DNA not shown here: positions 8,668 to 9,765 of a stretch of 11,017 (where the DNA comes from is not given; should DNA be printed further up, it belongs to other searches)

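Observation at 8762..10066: Complete two-gene family-1 encapsulin system (EncFtn cargo plus shell) under a textbook sigma-A promoter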

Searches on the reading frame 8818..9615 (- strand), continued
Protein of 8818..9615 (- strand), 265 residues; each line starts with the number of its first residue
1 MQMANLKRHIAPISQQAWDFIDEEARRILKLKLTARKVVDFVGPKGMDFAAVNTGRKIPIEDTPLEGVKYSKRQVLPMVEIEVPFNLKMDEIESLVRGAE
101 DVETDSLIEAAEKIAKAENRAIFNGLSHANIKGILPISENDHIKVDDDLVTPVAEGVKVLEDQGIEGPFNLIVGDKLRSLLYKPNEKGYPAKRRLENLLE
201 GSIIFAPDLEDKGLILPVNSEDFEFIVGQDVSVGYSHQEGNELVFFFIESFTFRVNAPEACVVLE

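Call 27: find_related_loci(query=window:8818-9609:-, collection=genome_contigs, flank=3000)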
Query window:8818-9609:- (263 aa) in genome_contigs; peptide patterns used: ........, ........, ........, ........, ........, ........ (x = any residue, [..] = any of these).
286 stretches matched a pattern; 7 encode a relative of the query (tblastn E <= 1e-3); 6 distinct loci.
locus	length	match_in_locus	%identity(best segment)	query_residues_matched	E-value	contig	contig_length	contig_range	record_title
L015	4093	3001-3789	88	1-263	4e-161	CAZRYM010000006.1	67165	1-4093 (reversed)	MAG TPA_asm: uncultured Thermotogaceae bacterium isolate binchicken_co42_456 genome assembly, contig: NODE_251_length_67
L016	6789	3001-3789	85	1-263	1e-153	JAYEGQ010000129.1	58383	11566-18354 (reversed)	MAG: Thermotogota bacterium isolate MAG242 MAG242_129, whole genome shotgun sequence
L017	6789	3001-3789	82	1-263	7e-148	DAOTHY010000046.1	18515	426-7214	MAG TPA_asm: Thermotogota bacterium isolate AMR_MDS_3039 NODE_3608_length_18515_cov_15.421614, whole genome shotgun sequ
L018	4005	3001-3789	84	1-263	3e-146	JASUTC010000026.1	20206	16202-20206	MAG: Thermotogaceae bacterium isolate DJKA99_ANT-F21_bin.30 scaffold_794, whole genome shotgun sequence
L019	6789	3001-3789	70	1-263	1e-124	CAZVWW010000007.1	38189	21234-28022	MAG TPA_asm: uncultured Thermotogaceae bacterium isolate binchicken_co13_432 genome assembly, contig: NODE_1140_length_3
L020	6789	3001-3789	81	1-263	4e-147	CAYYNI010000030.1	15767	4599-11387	MAG TPA_asm: uncultured Thermotogaceae bacterium isolate binchicken_co271_59 genome assembly, contig: NODE_6290_length_1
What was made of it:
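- Tried and rejected: The scan was repeated with the single protein (call 27).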

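Call 30: predict_structure(alignment_id=A1)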
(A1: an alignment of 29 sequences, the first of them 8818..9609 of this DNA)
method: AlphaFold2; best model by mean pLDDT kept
length: 263 residues; sequences in the alignment: 29
mean_pLDDT: 91.8   pTM: 0.87
mean pLDDT of the five models: 91.8, 88.8, 88.7, 88.1, 86.6
residues with pLDDT >= 90: 198; 70-90: 62; 50-70: 2; < 50: 1
segments of 3 or more residues with pLDDT < 50: none
pLDDT, mean of each block of 10 residues (from residue 1): 83 92 93 93 89 89 89 93 92 78 94 97 91 95 93 96 94 92 85 93 94 90 95 95 96 95 97
secondary structure, 60 per line:
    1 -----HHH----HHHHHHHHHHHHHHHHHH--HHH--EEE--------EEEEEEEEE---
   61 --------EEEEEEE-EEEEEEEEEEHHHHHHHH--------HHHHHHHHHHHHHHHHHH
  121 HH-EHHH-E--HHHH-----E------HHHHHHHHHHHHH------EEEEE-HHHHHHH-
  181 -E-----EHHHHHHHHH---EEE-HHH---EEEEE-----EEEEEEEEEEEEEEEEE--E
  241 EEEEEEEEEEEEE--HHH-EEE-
elements in order: H13-30 E38-40 E49-57 E69-75 E77-86 H87-94 H103-122 H132-135 H148-160 E167-171 H173-179 H189-197 E201-203 E211-215 E221-237 E240-253 E260-262
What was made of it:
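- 8818..9609 (-): Family-1 encapsulin shell gene, 263 aa plus stop. The protein has an HK97-type fold and is predicted to be of the T=1 (60-subunit) class. The AF2 model has pLDDT 91.8 (call 30).
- On Family 1 (classical) encapsulin system: The AF2 model has pLDDT 91.8 and an N-terminal helix at residues 13-30 (call 30).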

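Call 35: fold_search(model_id=the predicted structure, library=pdb)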
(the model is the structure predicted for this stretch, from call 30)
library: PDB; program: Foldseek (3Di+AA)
matches with E <= 10: 777; with E <= 0.001: 356
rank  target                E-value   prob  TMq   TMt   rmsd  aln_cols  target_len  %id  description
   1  9bkx_C                2.5e-31  1.00  0.95  0.94   1.5       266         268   33  Mycobacterium tuberculosis encapsulin in complex with DyP (released 2024-12-11)
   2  9e5e_A                3.0e-31  1.00  0.93  0.91   2.1       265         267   41  Escherichia coli DyP peroxidase-loaded encapsulin shell (released 2025-03-19)
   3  8u50                  7.0e-31  1.00  0.94  0.93   1.6       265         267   39  Klebsiella pneumoniae DyP peroxidase-loaded encapsulin shell (released 2024-04-24)
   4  9i8d                  1.3e-30  1.00  0.95  0.95   1.5       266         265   35  Structure of Encapsulin from Arthrobacter sp. (released 2025-05-21)
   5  9bkx_D                1.9e-30  1.00  0.95  0.94   1.5       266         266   33  Mycobacterium tuberculosis encapsulin in complex with DyP (released 2024-12-11)
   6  9bkx_A                2.8e-30  1.00  0.95  0.94   1.5       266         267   33  Mycobacterium tuberculosis encapsulin in complex with DyP (released 2024-12-11)
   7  9bkx_E                2.8e-30  1.00  0.95  0.92   1.5       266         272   33  Mycobacterium tuberculosis encapsulin in complex with DyP (released 2024-12-11)
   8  7kq5                  5.9e-30  1.00  0.93  0.92   2.1       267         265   35  Cryo-EM structure of a thermostable encapsulin from T. maritima (released 2021-04-28)
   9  7oe2_A                8.6e-30  1.00  0.94  0.93   1.8       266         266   40  Model of closed pentamer of the Haliangium ochraceum encapsulin from symmetry expansion of icosahedral single particle (released 2022-02-09)
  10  9fna_A                8.6e-30  1.00  0.93  0.93   1.7       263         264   33  CryoEM structure of Encapsulin::tdNfsB with an open pore state (released 2025-03-19)
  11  7phm_0                1.2e-29  1.00  0.93  0.93   1.7       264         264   33  Cryo-EM structure of Mycobacterium tuberculosis encapsulin (released 2022-07-20)
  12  7boj                  3.1e-29  1.00  0.93  0.93   1.8       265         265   33  Cryo-EM structure of the encapsulin shell from Mycobacterium smegmatis (released 2021-03-24)
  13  7odw                  3.1e-29  1.00  0.93  0.92   1.7       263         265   40  Model of Haliangium ochraceum encapsulin from icosahedral single particle reconstruction (released 2022-03-09)
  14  6i9g_A                3.9e-29  1.00  0.95  0.94   1.5       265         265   34  Crystal structure of encapsulin from Mycolicibacterium hassiacum (released 2019-12-04)
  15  7p1t_A                3.9e-29  1.00  0.94  0.93   1.8       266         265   33  Cryo-EM structure of encapsulin from Mycobacterium tuberculosis (released 2022-07-13)
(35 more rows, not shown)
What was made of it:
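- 8818..9609 (-): Foldseek gives TM 0.93-0.95 and rmsd 1.5-2.1 A to T=1 shells, against TM 0.76-0.82 and rmsd mostly 7-8 A for the native T=3 and T=4 shells (call 35).
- On Family 1 (classical) encapsulin system: Foldseek gives TM 0.93-0.95 and rmsd 1.5-2.1 A to solved family-1 T=1 shells (call 35). It favours T=1 over T=3 or T=4 shells (call 35).
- Closest known: Thermotoga maritima encapsulin. Same: Both have the two-gene layout with cargo upstream, a shell of 263-265 aa, and the T=1 fold (TM 0.93, call 35).
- The high-confidence shell model matches T=1 shells much better than T=3 or T=4 shells (calls 30, 35).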
